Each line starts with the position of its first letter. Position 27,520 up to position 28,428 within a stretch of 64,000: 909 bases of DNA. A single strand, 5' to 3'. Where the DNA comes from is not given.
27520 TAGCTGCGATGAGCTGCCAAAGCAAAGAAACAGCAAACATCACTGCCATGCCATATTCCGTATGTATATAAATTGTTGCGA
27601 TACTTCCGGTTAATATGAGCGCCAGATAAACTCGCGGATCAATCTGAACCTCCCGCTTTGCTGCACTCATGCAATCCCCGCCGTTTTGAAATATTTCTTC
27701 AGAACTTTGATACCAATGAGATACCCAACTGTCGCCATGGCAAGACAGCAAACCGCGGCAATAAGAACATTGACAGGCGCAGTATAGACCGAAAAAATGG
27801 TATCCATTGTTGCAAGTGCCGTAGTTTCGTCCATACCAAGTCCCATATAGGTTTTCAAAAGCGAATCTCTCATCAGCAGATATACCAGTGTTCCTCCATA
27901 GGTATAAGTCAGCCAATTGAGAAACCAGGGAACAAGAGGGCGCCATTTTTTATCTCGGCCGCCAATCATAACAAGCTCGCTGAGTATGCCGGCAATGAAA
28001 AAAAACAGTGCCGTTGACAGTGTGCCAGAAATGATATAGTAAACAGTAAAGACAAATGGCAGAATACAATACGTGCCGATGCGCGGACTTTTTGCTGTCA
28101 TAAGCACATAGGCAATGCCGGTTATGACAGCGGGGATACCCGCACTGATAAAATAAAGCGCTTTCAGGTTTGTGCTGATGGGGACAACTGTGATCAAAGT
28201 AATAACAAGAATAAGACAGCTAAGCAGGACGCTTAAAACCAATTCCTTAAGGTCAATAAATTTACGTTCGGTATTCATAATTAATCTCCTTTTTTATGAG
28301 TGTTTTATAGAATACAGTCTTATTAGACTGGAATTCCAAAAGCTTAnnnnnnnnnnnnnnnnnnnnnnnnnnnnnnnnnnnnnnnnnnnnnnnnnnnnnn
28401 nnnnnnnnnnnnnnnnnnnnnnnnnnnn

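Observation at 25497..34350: YbtA/YbtPQX-like gene order fused to an MptD-type ECF importer in one tightly coupled operon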

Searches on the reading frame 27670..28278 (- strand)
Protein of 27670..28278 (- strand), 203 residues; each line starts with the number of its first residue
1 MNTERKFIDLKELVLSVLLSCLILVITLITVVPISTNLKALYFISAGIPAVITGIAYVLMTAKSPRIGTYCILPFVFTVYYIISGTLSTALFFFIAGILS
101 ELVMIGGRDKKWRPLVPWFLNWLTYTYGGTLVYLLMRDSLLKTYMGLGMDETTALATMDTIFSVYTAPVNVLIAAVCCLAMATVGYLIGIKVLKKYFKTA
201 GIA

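Call 6: search_protein_families(library=pfam, proteins=[window:27670-28278:-], max_evalue=0.01)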
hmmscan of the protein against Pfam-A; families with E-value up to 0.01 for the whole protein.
window:27670-28278:- (203 aa): 1 family
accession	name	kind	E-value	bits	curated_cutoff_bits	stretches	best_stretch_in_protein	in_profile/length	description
PF09605.15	Trep_Strep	-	8e-24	85.1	28.7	1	11-198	2-184/185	Hypothetical bacterial integral membrane protein (Trep_Strep)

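Call 7: search_protein_families(library=ncbifam, proteins=[window:27670-28278:-], max_evalue=0.01)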
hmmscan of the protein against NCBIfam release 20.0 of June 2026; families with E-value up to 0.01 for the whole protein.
window:27670-28278:- (203 aa): 1 family
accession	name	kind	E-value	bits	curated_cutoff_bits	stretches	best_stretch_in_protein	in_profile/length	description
TIGR02185.1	Trep_Strep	subfamily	9.7e-21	74.7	76.45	1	9-198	2-187/188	MptD family putative ECF transporter S component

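Call 10: find_homologous_proteins(query=window:27670-28278:-, max_evalue=0.001)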
Query window:27670-28278:- (203 aa): 9 proteins with E <= 0.001 among 556 candidates.
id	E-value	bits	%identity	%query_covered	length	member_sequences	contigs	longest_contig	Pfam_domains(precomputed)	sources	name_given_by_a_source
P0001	9.7e-123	425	100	100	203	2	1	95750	PF09605.16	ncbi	ncbi:MAG: MptD family putative ECF transporter S component [Lachnospiraceae bacterium]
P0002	2.2e-94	332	76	100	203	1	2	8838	PF09605.16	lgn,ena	-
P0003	1.9e-92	326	73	100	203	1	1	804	PF09605.16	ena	-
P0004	2.0e-90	320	74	100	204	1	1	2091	PF09605.16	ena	-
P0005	2.1e-90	319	74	100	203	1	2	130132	PF09605.16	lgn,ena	-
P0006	1.7e-88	313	74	100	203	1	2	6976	PF09605.16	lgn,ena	-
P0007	9.5e-64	233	55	100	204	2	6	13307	PF09605.16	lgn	-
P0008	3.0e-59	218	52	100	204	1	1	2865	PF09605.16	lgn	-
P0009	1.0e-51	193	48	100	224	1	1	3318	PF09605.16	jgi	jgi:energy-coupling factor transport system substrate-specific component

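Call 16: find_related_loci(query=A1, collection=genome_contigs, flank=10000)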
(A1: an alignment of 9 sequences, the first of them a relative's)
Query A1 (203 aa) in genome_contigs; peptide patterns used: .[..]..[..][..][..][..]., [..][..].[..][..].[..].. (x = any residue, [..] = any of these).
23 stretches matched a pattern; 2 encode a relative of the query (tblastn E <= 1e-3); 2 distinct loci.
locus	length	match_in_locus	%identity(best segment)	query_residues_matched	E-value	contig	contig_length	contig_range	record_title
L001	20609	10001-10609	98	1-203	4e-130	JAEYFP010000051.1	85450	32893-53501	MAG: Bacillota bacterium isolate OH_HFB_252 k127_2361286, whole genome shotgun sequence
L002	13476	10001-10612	52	1-203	1e-59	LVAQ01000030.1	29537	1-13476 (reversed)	MAG: Clostridiales bacterium Firm_11 _contig_2809, whole genome shotgun sequence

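Call 18: find_encoding_contigs(protein=P0005, flank=10000, max_places=3)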
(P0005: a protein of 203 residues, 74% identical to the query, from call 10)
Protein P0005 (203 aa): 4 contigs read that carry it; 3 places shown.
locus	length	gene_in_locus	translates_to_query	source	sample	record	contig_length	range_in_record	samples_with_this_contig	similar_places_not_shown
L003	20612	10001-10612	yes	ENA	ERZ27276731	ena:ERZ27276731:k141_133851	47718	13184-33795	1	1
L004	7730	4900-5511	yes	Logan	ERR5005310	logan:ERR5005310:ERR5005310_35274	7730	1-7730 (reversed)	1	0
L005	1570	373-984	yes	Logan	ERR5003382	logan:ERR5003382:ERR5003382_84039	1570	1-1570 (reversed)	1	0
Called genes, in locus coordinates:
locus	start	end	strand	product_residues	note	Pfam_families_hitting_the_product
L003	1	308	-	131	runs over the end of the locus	PF05025:RbsD_FucU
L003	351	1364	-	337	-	PF00356:LacI, PF00532:Peripla_BP_1, PF13407:Peripla_BP_4, PF13377:Peripla_BP_3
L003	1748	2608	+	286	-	-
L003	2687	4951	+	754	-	PF02463:SMC_N (faint), PF03193:RsgA_GTPase (faint), PF13191:AAA_16 (faint), PF13555:AAA_29 (faint), PF17755:UvrA_DNA-bind (faint), PF01443:Viral_helicase1 (faint), PF13304:AAA_21 (faint), PF00005:ABC_tran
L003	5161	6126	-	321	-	PF12833:HTH_18, PF00165:HTH_AraC (weak)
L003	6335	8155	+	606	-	PF00664:ABC_membrane, PF00005:ABC_tran, PF02463:SMC_N (faint)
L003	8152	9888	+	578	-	PF00664:ABC_membrane, PF00005:ABC_tran, PF09818:ABC_ATPase (faint), PF13304:AAA_21 (faint), PF02463:SMC_N (weak)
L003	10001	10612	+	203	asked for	PF09605:Trep_Strep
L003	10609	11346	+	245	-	PF02361:CbiQ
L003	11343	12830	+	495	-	PF02367:TsaE (faint), PF03193:RsgA_GTPase (faint), PF13191:AAA_16 (faint), PF13481:AAA_25 (faint), PF00005:ABC_tran, PF03215:Rad17 (faint), PF00005:ABC_tran, PF02463:SMC_N, +4 more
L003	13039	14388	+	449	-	PF13347:MFS_2, PF07690:MFS_1, PF03209:PUCC, PF07690:MFS_1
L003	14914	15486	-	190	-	PF03352:Adenine_glyco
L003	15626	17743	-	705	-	PF08206:OB_RNB, PF17876:CSD2 (faint), PF00773:RNB, PF00575:S1 (weak)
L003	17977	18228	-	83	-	PF03840:SecG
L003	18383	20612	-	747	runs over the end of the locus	PF00521:DNA_topoisoIV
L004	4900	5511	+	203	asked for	PF09605:Trep_Strep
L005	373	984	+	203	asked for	PF09605:Trep_Strep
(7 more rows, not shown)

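Call 19: find_encoding_contigs(protein=P0007, flank=10000, max_places=4)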
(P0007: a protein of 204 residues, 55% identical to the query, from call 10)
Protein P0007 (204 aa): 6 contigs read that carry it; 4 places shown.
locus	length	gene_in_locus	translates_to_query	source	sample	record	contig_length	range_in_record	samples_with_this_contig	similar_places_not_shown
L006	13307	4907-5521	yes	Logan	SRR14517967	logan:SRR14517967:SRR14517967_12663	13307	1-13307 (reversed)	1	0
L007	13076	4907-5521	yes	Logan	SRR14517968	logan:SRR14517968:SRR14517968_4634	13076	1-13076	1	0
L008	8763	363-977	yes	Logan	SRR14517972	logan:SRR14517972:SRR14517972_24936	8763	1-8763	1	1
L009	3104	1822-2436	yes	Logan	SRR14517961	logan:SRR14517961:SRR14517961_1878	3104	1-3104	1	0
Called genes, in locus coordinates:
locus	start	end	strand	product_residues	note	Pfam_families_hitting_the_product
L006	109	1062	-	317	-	PF12833:HTH_18, PF00165:HTH_AraC (weak)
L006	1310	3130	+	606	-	PF00664:ABC_membrane, PF02463:SMC_N (faint), PF00005:ABC_tran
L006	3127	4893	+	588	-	PF00664:ABC_membrane, PF09818:ABC_ATPase (faint), PF00005:ABC_tran, PF13304:AAA_21 (faint), PF02463:SMC_N (weak)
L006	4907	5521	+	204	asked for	PF09605:Trep_Strep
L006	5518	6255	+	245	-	PF02361:CbiQ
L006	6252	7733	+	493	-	PF03193:RsgA_GTPase (faint), PF00005:ABC_tran, PF03215:Rad17 (faint), PF13166:AAA_13 (faint), PF13304:AAA_21, PF02463:SMC_N (weak), PF00005:ABC_tran, PF13304:AAA_21 (weak), +5 more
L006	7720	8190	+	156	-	PF01047:MarR (weak), PF01325:Fe_dep_repress, PF02742:Fe_dep_repr_C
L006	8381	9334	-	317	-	PF00165:HTH_AraC (faint), PF12833:HTH_18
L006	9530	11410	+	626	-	PF00664:ABC_membrane, PF00005:ABC_tran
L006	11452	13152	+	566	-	PF00664:ABC_membrane, PF00005:ABC_tran, PF02463:SMC_N (faint), PF13304:AAA_21 (faint)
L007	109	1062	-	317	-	PF12833:HTH_18, PF00165:HTH_AraC (weak)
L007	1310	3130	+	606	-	PF00664:ABC_membrane, PF02463:SMC_N (faint), PF00005:ABC_tran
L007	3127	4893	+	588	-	PF00664:ABC_membrane, PF09818:ABC_ATPase (faint), PF00005:ABC_tran, PF13304:AAA_21 (faint), PF02463:SMC_N (weak)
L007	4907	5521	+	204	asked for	PF09605:Trep_Strep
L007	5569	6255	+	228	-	PF02361:CbiQ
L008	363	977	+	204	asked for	PF09605:Trep_Strep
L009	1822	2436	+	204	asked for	PF09605:Trep_Strep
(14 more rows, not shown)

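Call 24: find_homologous_proteins(query=A1, max_evalue=0.001)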
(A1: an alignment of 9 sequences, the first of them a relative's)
Query A1 (9 sequences) (203 aa, profile of the alignment): 32 proteins with E <= 0.001 among 8000 candidates.
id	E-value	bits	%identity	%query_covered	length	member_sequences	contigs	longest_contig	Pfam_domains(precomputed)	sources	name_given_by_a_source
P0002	5.4e-106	371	76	100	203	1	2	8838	PF09605.16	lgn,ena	-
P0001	1.0e-104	366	100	100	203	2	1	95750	PF09605.16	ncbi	ncbi:MAG: MptD family putative ECF transporter S component [Lachnospiraceae bacterium]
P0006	1.1e-104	366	74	100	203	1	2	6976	PF09605.16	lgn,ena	-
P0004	6.7e-104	364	74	100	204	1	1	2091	PF09605.16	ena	-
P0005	2.7e-103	362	74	100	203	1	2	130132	PF09605.16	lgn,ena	-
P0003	1.1e-102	360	73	100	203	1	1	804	PF09605.16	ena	-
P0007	2.1e-96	339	55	100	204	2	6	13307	PF09605.16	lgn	-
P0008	1.5e-93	330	52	100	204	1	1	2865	PF09605.16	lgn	-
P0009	3.5e-93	329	48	100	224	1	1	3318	PF09605.16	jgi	jgi:energy-coupling factor transport system substrate-specific component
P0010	1.5e-89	317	54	100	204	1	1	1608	PF09605.16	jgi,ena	-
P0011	3.9e-89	316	54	100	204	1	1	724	PF09605.16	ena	-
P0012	8.1e-88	311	54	100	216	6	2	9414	PF09605.16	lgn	-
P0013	1.9e-86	307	52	100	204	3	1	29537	PF09605.16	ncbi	-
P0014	3.2e-85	303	49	100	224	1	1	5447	PF09605.16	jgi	jgi:putative ECF transporter S component (TIGR02185 family)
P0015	5.5e-85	302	53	100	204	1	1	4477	PF09605.16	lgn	-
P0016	4.5e-84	299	51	100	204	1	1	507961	PF09605.16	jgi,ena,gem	-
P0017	6.9e-82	292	51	100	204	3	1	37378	PF09605.16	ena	-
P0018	2.0e-80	287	49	100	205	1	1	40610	PF09605.16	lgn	-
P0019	1.7e-79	284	50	99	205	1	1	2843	PF09605.16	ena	-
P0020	7.5e-79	282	50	99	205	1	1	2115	PF09605.16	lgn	-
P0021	1.9e-78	281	54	100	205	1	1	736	PF09605.16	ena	-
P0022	7.7e-78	279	54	100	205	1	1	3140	PF09605.16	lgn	-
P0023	1.2e-77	278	51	100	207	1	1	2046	PF09605.16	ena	-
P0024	2.9e-76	274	50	100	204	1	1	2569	PF09605.16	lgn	-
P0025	9.6e-72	259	48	99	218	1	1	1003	PF09605.16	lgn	-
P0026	2.3e-71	258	47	97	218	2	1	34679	PF09605.16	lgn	-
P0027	8.2e-70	252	47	100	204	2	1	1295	PF09605.16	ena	-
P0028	1.1e-68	249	50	100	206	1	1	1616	PF09605.16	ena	-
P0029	2.3e-59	218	39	100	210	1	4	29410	PF09605.16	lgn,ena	-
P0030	2.3e-58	215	42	99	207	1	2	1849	PF09605.16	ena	-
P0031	1.3e-47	180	46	78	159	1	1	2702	PF09605.16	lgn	-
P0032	3.1e-46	175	51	57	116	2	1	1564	PF09605.16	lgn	-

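Call 27: find_encoding_contigs(protein=P0016, flank=10000, max_places=1)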
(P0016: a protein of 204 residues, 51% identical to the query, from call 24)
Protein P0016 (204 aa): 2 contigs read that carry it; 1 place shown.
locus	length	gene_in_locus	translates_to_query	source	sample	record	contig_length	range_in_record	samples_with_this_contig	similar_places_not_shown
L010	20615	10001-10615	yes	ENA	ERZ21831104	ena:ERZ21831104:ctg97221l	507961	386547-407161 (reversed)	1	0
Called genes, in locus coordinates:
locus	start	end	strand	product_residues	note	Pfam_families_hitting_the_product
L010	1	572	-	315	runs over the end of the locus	PF00528:BPD_transp_1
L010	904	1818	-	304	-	PF00701:DHDPS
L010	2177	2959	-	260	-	PF09339:HTH_IclR, PF01614:IclR_C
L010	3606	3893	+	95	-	-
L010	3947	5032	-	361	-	PF12833:HTH_18, PF00165:HTH_AraC (weak)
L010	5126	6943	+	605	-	PF00664:ABC_membrane, PF02463:SMC_N (faint), PF00005:ABC_tran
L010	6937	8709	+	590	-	PF00664:ABC_membrane, PF09818:ABC_ATPase (faint), PF00005:ABC_tran, PF13304:AAA_21 (faint), PF02463:SMC_N (weak)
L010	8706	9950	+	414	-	PF05977:MFS_3, PF07690:MFS_1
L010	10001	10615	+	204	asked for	PF09605:Trep_Strep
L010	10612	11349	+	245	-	PF02361:CbiQ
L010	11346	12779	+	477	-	PF02367:TsaE (faint), PF03193:RsgA_GTPase (faint), PF03215:Rad17 (faint), PF00005:ABC_tran, PF13304:AAA_21, PF00005:ABC_tran, PF02463:SMC_N, PF13304:AAA_21 (weak), +7 more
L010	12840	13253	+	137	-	PF01325:Fe_dep_repress, PF02742:Fe_dep_repr_C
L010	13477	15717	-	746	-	PF14498:Glyco_hyd_65N_2, PF22124:Glyco_hydro_95_cat, PF21307:Glyco_hydro_95_C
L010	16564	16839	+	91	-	-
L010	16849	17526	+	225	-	PF00275:EPSP_synthase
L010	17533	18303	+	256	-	PF02153:PDH_N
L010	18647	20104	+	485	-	PF04715:, PF00425:Chorismate_bind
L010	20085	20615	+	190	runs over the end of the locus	PF00117:GATase, PF07722:Peptidase_C26 (faint)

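Call 28: find_encoding_contigs(protein=P0029, flank=10000, max_places=2)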
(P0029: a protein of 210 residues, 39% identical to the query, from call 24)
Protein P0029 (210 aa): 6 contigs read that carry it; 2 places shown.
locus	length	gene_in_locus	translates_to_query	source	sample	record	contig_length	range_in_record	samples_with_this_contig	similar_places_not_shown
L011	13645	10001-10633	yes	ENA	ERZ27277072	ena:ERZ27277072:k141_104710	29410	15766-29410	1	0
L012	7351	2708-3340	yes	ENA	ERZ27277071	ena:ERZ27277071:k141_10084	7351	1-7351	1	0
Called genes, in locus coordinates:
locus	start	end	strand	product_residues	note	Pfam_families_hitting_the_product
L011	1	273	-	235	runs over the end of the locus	PF02463:SMC_N (weak), PF00005:ABC_tran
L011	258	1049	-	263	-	PF00005:ABC_tran, PF02463:SMC_N (weak)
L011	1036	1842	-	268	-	PF00528:BPD_transp_1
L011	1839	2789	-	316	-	PF19300:BPD_transp_1_N, PF00528:BPD_transp_1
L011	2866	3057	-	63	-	PF14205:Cys_rich_KTR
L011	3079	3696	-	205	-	PF00440:TetR_N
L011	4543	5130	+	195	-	-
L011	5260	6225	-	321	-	PF12833:HTH_18, PF00165:HTH_AraC (weak)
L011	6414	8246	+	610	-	PF00664:ABC_membrane, PF00005:ABC_tran, PF02463:SMC_N (faint)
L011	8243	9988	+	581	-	PF00664:ABC_membrane, PF09818:ABC_ATPase (faint), PF00005:ABC_tran, PF13175:AAA_15 (faint), PF13304:AAA_21 (faint), PF02463:SMC_N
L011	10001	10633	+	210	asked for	PF09605:Trep_Strep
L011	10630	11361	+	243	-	PF02361:CbiQ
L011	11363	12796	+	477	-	PF03193:RsgA_GTPase (faint), PF00005:ABC_tran, PF13166:AAA_13 (faint), PF13175:AAA_15 (faint), PF13191:AAA_16 (faint), PF13401:AAA_22 (faint), PF00005:ABC_tran, PF02463:SMC_N (weak), +5 more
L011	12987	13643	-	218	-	?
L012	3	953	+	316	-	?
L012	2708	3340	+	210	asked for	PF09605:Trep_Strep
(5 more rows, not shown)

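Call 29: find_encoding_contigs(protein=P0026, flank=10000, max_places=1)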
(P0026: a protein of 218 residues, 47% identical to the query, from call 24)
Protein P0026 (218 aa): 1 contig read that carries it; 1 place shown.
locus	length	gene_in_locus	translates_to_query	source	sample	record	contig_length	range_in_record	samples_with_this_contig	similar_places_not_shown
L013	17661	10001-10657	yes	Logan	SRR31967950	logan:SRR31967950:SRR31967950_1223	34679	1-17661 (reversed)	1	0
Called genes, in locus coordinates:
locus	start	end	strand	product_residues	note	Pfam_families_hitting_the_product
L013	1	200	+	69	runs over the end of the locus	PF04014:MazE_antitoxin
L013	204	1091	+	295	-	PF00005:ABC_tran, PF13304:AAA_21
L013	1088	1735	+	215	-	PF13346:ABC2_membrane_5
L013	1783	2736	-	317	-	PF00126:HTH_1, PF03466:LysR_substrate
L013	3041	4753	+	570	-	PF00890:FAD_binding_2, PF01266:DAO (faint)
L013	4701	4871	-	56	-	-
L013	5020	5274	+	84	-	PF09605:Trep_Strep (weak)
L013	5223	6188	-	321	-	PF12833:HTH_18, PF00165:HTH_AraC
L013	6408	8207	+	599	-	PF00664:ABC_membrane, PF00005:ABC_tran, PF02463:SMC_N (faint)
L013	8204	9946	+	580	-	PF00664:ABC_membrane, PF00005:ABC_tran, PF09818:ABC_ATPase (faint), PF13304:AAA_21 (faint), PF02463:SMC_N (weak)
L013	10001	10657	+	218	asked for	PF09605:Trep_Strep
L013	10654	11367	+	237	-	PF02361:CbiQ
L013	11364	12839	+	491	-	PF03193:RsgA_GTPase (faint), PF13191:AAA_16 (faint), PF00005:ABC_tran, PF02463:SMC_N (faint), PF13401:AAA_22 (faint), PF13555:AAA_29 (faint), PF13304:AAA_21 (faint), PF00005:ABC_tran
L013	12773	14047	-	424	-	PF00079:Serpin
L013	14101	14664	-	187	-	-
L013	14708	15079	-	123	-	PF08281:Sigma70_r4_2, PF04545:Sigma70_r4 (weak)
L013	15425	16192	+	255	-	PF13938:DUF4213, PF04016:DUF364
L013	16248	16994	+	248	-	PF03453:MoeA_N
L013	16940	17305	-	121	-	-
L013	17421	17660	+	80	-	?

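Call 42: find_related_loci(query=A2, collection=metagenome_contigs, flank=10000)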
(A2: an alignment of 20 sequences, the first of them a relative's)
Query A2 (203 aa) in metagenome_contigs; peptide patterns used: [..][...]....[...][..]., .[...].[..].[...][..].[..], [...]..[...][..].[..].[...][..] (x = any residue, [..] = any of these).
600 stretches matched a pattern (row limit reached: there are more); 4 encode a relative of the query (tblastn E <= 1e-3); 4 distinct loci.
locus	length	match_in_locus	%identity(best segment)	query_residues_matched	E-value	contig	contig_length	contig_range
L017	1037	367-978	54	1-203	7e-76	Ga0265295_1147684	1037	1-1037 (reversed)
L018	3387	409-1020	52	1-203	5e-60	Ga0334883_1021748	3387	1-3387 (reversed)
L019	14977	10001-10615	38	1-203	6e-36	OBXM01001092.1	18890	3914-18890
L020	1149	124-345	46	130-203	4e-20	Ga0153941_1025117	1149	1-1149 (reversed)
